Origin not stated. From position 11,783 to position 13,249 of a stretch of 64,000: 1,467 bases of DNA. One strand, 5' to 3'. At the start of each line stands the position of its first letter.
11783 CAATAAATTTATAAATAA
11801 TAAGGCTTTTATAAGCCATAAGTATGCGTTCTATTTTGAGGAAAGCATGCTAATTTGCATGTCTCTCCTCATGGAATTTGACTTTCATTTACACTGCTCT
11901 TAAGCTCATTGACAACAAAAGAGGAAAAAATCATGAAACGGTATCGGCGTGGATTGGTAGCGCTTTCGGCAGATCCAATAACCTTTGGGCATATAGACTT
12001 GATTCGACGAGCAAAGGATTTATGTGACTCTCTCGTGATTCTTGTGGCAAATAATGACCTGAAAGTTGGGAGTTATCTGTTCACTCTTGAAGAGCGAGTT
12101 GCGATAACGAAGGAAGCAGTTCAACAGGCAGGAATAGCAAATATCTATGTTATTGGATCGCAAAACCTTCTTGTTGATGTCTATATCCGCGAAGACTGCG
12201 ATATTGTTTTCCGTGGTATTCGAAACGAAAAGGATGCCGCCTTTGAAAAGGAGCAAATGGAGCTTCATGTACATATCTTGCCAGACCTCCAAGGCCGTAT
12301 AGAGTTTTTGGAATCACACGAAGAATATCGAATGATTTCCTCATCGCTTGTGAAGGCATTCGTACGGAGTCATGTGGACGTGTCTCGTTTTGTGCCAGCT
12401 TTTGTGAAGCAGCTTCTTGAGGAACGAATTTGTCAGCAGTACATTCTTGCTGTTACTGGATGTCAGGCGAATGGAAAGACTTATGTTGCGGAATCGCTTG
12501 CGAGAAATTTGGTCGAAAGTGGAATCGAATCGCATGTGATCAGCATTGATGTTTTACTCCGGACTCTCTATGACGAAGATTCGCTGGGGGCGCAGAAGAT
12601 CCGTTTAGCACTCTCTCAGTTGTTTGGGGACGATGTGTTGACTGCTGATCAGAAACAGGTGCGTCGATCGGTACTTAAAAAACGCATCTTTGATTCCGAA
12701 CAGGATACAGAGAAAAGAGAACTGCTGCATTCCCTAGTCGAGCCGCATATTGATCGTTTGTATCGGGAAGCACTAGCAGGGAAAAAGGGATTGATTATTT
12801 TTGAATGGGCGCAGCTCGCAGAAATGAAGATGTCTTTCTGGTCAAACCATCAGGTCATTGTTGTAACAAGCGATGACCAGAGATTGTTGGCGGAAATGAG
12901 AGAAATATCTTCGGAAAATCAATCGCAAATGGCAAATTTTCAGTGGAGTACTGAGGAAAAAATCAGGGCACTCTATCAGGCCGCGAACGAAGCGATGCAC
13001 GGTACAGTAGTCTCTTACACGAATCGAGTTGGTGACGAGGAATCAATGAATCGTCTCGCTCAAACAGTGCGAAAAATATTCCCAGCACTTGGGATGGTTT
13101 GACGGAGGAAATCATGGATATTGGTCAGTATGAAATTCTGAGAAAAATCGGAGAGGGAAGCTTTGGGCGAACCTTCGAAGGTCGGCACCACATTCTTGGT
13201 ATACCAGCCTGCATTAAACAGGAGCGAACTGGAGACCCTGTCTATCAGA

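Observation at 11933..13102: Bacterial PPAT-DPCK (CoaD-CoaE) fusion resembling eukaryotic CoA synthase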

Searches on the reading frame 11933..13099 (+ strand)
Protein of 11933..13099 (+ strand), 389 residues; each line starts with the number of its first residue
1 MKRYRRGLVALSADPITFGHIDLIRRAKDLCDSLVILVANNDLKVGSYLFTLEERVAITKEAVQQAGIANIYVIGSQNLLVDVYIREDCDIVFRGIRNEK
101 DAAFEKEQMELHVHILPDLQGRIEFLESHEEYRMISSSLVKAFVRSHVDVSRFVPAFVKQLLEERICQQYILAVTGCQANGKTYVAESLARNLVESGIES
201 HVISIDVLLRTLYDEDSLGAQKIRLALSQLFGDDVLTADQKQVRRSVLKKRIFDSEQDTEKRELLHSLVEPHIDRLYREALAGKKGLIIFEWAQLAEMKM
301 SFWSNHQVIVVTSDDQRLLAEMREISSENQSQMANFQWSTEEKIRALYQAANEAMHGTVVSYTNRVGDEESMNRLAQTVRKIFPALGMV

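Call 3: search_protein_families(library=pfam, proteins=[window:11933-13099:+], max_evalue=1)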
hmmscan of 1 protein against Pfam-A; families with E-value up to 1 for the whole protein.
window:11933-13099:+ (389 aa): 12 families
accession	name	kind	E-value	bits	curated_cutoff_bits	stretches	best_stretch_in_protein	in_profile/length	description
PF01121.26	CoaE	-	5.7e-14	52.6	27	1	170-345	1-166/180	Dephospho-CoA kinase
PF01467.32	CTP_transf_like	-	2.8e-11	44.2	21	1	13-142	6-132/133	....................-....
PF08218.17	Citrate_ly_lig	-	3.6e-05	24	20.9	1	9-80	4-69/182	Citrate lyase ligase C-terminal domain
PF06309.17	Torsin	-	0.00044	20.8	27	1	131-205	15-89/127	Torsin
PF13238.12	AAA_18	-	0.00083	20.2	29.4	1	173-326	2-112/128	AAA domain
PF13401.12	AAA_22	-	0.0011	19.7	27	1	168-278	4-84/130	AAA domain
PF13671.12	AAA_33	-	0.0076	17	27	0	173-217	3-42/143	AAA domain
PF01695.23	IstB_IS21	-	0.0093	15.9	24.1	1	172-239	95-160/238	IstB-like ATP binding protein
PF01583.26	APS_kinase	-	0.019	15.4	21.1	1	170-214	3-47/152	Adenylylsulphate kinase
PF08433.16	KTI12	-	0.045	13.7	22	1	173-209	5-41/271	Chromatin associated protein KTI12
PF20720.3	nSTAND3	-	0.068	13.3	27.2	1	167-206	15-55/155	Novel STAND NTPase 3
PF08766.16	DEK_C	-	0.095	13.1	24.8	1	214-242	18-44/54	DEK C terminal domain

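Call 4: search_protein_families(library=ncbifam, proteins=[window:11933-13099:+], max_evalue=1)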
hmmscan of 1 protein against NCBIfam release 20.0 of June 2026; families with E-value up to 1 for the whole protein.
window:11933-13099:+ (389 aa): 19 families
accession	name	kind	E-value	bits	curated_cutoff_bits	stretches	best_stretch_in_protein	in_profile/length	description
TIGR01510.1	coaD_prev_kdtB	equivalog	1.9e-30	106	103.3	1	9-165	4-154/155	pantetheine-phosphate adenylyltransferase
TIGR00125.1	cyt_tran_rel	domain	7.6e-11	42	27.7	1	9-65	4-62/65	adenylyltransferase/cytidyltransferase family protein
TIGR00152.1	TIGR00152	equivalog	2e-10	40.8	65.55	1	171-345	1-167/188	dephospho-CoA kinase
NF002879.0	PRK03333.1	equivalog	1.4e-06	27.6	215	1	172-340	4-162/395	dephospho-CoA kinase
TIGR00124.1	cit_ly_ligase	equivalog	0.00016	20.8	262.1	1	7-74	142-203/335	[citrate (pro-3S)-lyase] ligase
NF002243.0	PRK01153.1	subfamily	0.00018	21.1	127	1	6-80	2-79/175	nicotinamide-nucleotide adenylyltransferase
NF005992.0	PRK08116.1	subfamily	0.0021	17.3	189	1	172-215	117-160/269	hypothetical protein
TIGR00455.1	apsK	equivalog_domain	0.0031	17.2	138.7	1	168-214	17-63/184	adenylyl-sulfate kinase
TIGR00482.1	TIGR00482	equivalog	0.0037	17.3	112.45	1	12-69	5-65/194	nicotinate (nicotinamide) nucleotide adenylyltransferase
NF004018.0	PRK05480.1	equivalog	0.0053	16.2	180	1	168-215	5-50/210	uridine kinase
NF000842.0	PRK00071.2-1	equivalog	0.0054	16.4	167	1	8-71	6-67/191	nicotinate-nucleotide adenylyltransferase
NF038214.1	IS21_help_AAA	equivalog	0.0069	16.1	200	1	167-221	88-142/232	IS21-like element helper ATPase IstB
NF005807.0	PRK07667.1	equivalog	0.0097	15.5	221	1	163-206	11-54/193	kinase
TIGR01527.1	arch_NMN_Atrans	equivalog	0.011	15.3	181.2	1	7-80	2-78/167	nicotinamide-nucleotide adenylyltransferase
TIGR01526.1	nadR_NMN_Atrans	equivalog_domain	0.017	14.4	341.15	1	14-65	11-63/325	nicotinamide-nucleotide adenylyltransferase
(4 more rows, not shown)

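Call 5: find_homologous_proteins(query=window:11933-13099:+, max_evalue=0.001)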
Query window:11933-13099:+ (389 aa): 104 proteins with E <= 0.001 among 7120 candidates.
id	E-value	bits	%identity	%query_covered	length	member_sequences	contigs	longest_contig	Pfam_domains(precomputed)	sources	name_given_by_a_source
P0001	6.3e-249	843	100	100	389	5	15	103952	PF01121.27,PF01467.33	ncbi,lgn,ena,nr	ncbi:MAG: pantetheine-phosphate adenylyltransferase [Candidatus Moranbacteria bacterium]|nr:pantethe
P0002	3.1e-161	554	65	99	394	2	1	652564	PF01121.27,PF01467.33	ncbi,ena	-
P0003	2.2e-152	525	63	99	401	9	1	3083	PF01121.27,PF01467.33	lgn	-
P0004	6.3e-151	520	61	99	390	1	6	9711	PF01121.27,PF01467.33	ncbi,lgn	-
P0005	5.4e-150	517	60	99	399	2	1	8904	PF08218.18,PF01121.27,PF01467.33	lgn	-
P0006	1.2e-148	513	61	99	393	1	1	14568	PF08218.18,PF01121.27,PF01467.33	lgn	-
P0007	1.1e-147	510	60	99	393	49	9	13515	PF01121.27,PF01467.33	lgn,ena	-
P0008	1.2e-145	503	59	99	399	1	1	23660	PF01121.27,PF01467.33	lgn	-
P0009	2.3e-137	476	58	99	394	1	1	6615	PF01121.27,PF01467.33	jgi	jgi:pantetheine-phosphate adenylyltransferase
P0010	1.4e-135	470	58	99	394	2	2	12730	PF01121.27,PF01467.33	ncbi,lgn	-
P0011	3.6e-123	429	54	99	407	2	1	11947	PF08218.18,PF01121.27,PF01467.33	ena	-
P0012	3.0e-120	420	51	99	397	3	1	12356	PF01121.27,PF01467.33,PF13671.13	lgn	-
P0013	3.6e-118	413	52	99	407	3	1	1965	PF08218.18,PF01121.27,PF01467.33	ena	-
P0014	3.9e-117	409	51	99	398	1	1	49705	PF01121.27,PF01467.33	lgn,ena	-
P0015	3.2e-115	403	52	98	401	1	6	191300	PF01121.27,PF01467.33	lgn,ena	-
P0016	5.0e-115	402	50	99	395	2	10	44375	PF08218.18,PF01121.27,PF01467.33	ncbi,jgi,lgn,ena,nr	ncbi:MAG: Pantetheine-phosphate adenylyltransferase [Candidatus Uhrbacteria bacterium GW2011_GWE2_40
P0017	8.9e-112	392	52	93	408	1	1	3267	PF08218.18,PF01121.27,PF01467.33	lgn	-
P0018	1.8e-111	391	50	96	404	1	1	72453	PF08218.18,PF01121.27,PF01467.33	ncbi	-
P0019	4.2e-108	380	49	98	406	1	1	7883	PF01121.27,PF01467.33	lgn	-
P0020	4.7e-108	379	48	98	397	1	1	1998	PF08218.18,PF01121.27,PF01467.33,PF13238.13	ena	-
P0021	5.3e-106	373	49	98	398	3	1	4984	PF01121.27,PF01467.33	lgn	-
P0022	9.6e-106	372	49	98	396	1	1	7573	PF01121.27,PF01467.33,PF13238.13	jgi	jgi:pantetheine-phosphate adenylyltransferase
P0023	2.7e-105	370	49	98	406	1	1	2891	PF01121.27,PF01467.33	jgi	jgi:pantetheine-phosphate adenylyltransferase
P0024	3.4e-103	363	48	98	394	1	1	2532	PF01121.27,PF01467.33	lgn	-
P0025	3.2e-101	357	47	98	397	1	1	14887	PF01121.27,PF01467.33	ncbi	-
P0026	4.2e-100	353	48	98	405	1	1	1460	PF01121.27,PF01467.33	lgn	-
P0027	9.8e-100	352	49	98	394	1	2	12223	PF01121.27,PF01467.33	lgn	-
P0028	1.9e-99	351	48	98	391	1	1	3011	PF01121.27,PF01467.33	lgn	-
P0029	7.2e-99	349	44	98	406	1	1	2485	PF08218.18,PF01121.27,PF01467.33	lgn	-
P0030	1.6e-98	348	47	95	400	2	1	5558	PF08218.18,PF01121.27,PF01467.33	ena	-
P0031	1.9e-98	348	48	97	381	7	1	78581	PF08218.18,PF01121.27,PF01467.33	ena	-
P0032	3.4e-98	347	45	99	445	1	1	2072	PF01121.27,PF01467.33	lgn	-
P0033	1.2e-97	345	49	93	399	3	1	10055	PF08218.18,PF01121.27,PF01467.33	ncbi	-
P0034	5.8e-97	343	46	98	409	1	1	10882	PF01121.27,PF01467.33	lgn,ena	-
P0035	7.4e-97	343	45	95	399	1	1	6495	PF01121.27,PF01467.33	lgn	-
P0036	1.9e-96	341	48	97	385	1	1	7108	PF08218.18,PF01121.27,PF01467.33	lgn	-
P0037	2.8e-96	341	46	98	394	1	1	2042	PF01121.27,PF01467.33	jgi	jgi:pantetheine-phosphate adenylyltransferase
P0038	3.3e-96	341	48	98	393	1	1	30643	PF01121.27,PF01467.33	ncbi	-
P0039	7.0e-96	339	45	93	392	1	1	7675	PF08218.18,PF01121.27,PF01467.33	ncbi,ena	ncbi:MAG: dephospho-CoA kinase [Patescibacteria group bacterium]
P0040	8.7e-96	339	44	99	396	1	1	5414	PF08218.18,PF01121.27,PF01467.33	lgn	-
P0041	1.1e-94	335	45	98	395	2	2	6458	PF01121.27,PF01467.33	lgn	-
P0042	1.9e-94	335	44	95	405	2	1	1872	PF08218.18,PF01121.27,PF01467.33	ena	-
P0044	7.4e-94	333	47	93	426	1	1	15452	PF01121.27,PF01467.33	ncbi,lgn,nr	ncbi:dephospho-CoA kinase [Candidatus Uhrbacteria bacterium]|nr:dephospho-CoA kinase [Candidatus Uhr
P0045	1.3e-93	332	42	97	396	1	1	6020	PF08218.18,PF01121.27,PF01467.33,PF13401.13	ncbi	-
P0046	9.3e-93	329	44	98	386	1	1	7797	PF08218.18,PF01121.27,PF01467.33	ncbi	-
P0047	1.8e-92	328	47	98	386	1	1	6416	PF08218.18,PF01121.27,PF01467.33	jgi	jgi:pantetheine-phosphate adenylyltransferase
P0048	2.4e-92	328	48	97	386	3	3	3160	PF01121.27,PF01467.33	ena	-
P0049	9.5e-91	323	45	93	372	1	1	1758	PF08218.18,PF01121.27,PF01467.33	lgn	-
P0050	3.6e-90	321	43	99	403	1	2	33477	PF01121.27,PF01467.33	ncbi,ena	-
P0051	1.8e-89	318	44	93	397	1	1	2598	PF08218.18,PF01121.27,PF01467.33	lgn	-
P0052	3.0e-89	318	45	98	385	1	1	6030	PF08218.18,PF01121.27,PF01467.33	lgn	-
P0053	3.2e-89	318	43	94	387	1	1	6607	PF01121.27,PF01467.33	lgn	-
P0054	1.6e-88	315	45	93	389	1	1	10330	PF08218.18,PF01121.27,PF01467.33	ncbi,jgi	ncbi:MAG: hypothetical protein RLZZ324_699 [Candidatus Parcubacteria bacterium]|jgi:pantetheine-phos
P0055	2.3e-88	315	43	97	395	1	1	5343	PF01121.27,PF01467.33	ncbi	-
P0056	2.5e-88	315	41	99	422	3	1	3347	PF08218.18,PF01121.27,PF01467.33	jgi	-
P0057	5.0e-88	314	44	98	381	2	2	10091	PF08218.18,PF01121.27,PF01467.33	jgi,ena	-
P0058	4.2e-87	311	43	99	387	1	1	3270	PF08218.18,PF01121.27,PF01467.33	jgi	-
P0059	6.0e-87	310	41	99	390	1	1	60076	PF01121.27,PF01467.33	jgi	jgi:pantetheine-phosphate adenylyltransferase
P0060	2.0e-86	308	44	93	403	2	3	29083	PF01121.27,PF01467.33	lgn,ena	-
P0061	2.8e-85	305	43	96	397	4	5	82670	PF08218.18,PF01121.27,PF01467.33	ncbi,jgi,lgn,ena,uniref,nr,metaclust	ncbi:MAG: Pantetheine-phosphate adenylyltransferase [Candidatus Uhrbacteria bacterium GW2011_GWF2_39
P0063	7.2e-84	300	43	95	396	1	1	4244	PF08218.18,PF01121.27,PF01467.33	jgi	jgi:pantetheine-phosphate adenylyltransferase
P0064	1.1e-79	286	41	98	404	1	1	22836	PF01121.27,PF01467.33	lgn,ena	-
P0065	3.2e-79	285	43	99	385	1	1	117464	PF01121.27,PF01467.33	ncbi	-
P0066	3.5e-78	281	39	97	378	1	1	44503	PF01121.27,PF01467.33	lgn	-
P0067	9.5e-78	280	39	97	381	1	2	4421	PF01121.27,PF01467.33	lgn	-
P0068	2.5e-77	278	42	93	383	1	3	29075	PF01121.27,PF01467.33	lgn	-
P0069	1.1e-76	276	40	89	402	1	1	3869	PF01121.27,PF01467.33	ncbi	-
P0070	1.2e-76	276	41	98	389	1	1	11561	PF01121.27,PF01467.33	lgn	-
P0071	5.3e-76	274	42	99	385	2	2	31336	PF01121.27,PF01467.33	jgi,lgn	jgi:pantetheine-phosphate adenylyltransferase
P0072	6.9e-76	274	41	99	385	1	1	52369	PF01121.27,PF01467.33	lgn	-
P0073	6.7e-75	270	42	99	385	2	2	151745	PF01121.27,PF01467.33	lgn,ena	-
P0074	7.4e-75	270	37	99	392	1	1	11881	PF01121.27,PF01467.33,PF13401.13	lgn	-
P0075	1.6e-74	269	41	91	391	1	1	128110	PF01121.27,PF01467.33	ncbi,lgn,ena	-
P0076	8.5e-74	267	37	97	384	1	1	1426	PF08218.18,PF01121.27,PF01467.33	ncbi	-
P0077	1.3e-73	266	40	99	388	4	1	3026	PF01121.27,PF01467.33,PF13238.13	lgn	-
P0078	2.0e-73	266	43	93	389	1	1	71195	PF08218.18,PF01121.27,PF01467.33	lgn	-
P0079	2.9e-73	265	40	94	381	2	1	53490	PF01121.27,PF01467.33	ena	-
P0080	5.9e-73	264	39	98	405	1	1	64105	PF01121.27,PF01467.33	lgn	-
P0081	9.0e-71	257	39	93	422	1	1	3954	PF01695.24,PF01121.27,PF01467.33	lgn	-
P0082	1.2e-70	256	40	93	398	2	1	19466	PF01121.27,PF01467.33,PF13671.13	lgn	-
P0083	4.0e-69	251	39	98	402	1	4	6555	PF08218.18,PF01121.27,PF01467.33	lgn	-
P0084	5.8e-68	248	38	94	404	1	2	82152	PF01121.27,PF01467.33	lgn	-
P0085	8.3e-68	247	42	80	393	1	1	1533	PF01121.27,PF01467.33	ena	-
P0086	1.0e-67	247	39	98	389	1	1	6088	PF01121.27,PF01467.33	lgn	-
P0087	2.9e-67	245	42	81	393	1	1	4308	PF01121.27,PF01467.33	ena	-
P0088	3.9e-65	238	45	78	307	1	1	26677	PF01121.27,PF13671.13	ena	-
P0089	3.1e-64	235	37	98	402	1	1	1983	PF08218.18,PF01121.27,PF01467.33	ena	-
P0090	6.9e-50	188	35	98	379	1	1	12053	PF01121.27,PF01467.33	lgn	-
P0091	1.2e-48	184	37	92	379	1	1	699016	PF01121.27,PF01467.33,PF13238.13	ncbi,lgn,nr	ncbi:MAG: Multifunctional fusion protein [Bacteroidetes bacterium]|nr:Multifunctional fusion protein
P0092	2.2e-39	154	33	96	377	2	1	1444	PF01121.27,PF01467.33,PF13401.13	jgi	jgi:pantetheine-phosphate adenylyltransferase/dephospho-CoA kinase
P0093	8.3e-37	145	30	90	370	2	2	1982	PF01121.27,PF01467.33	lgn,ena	-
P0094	4.1e-36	143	33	87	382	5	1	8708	PF01121.27,PF01467.33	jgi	-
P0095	4.7e-35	139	33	94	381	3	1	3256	PF08218.18,PF01121.27,PF01467.33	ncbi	-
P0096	1.3e-34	138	34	79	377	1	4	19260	PF01121.27,PF01467.33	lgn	-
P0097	2.4e-34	137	32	80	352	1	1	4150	PF01121.27,PF01467.33,PF13238.13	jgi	jgi:pantetheine-phosphate adenylyltransferase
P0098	2.6e-34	137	31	86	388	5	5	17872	PF01121.27,PF01467.33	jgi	jgi:pantetheine-phosphate adenylyltransferase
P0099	7.3e-34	135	31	91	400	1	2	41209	PF01121.27,PF01467.33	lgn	-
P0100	1.3e-31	128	30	86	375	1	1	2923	PF01121.27,PF01467.33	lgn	-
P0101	6.4e-28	116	30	92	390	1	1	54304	PF01121.27,PF01467.33,PF13238.13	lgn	-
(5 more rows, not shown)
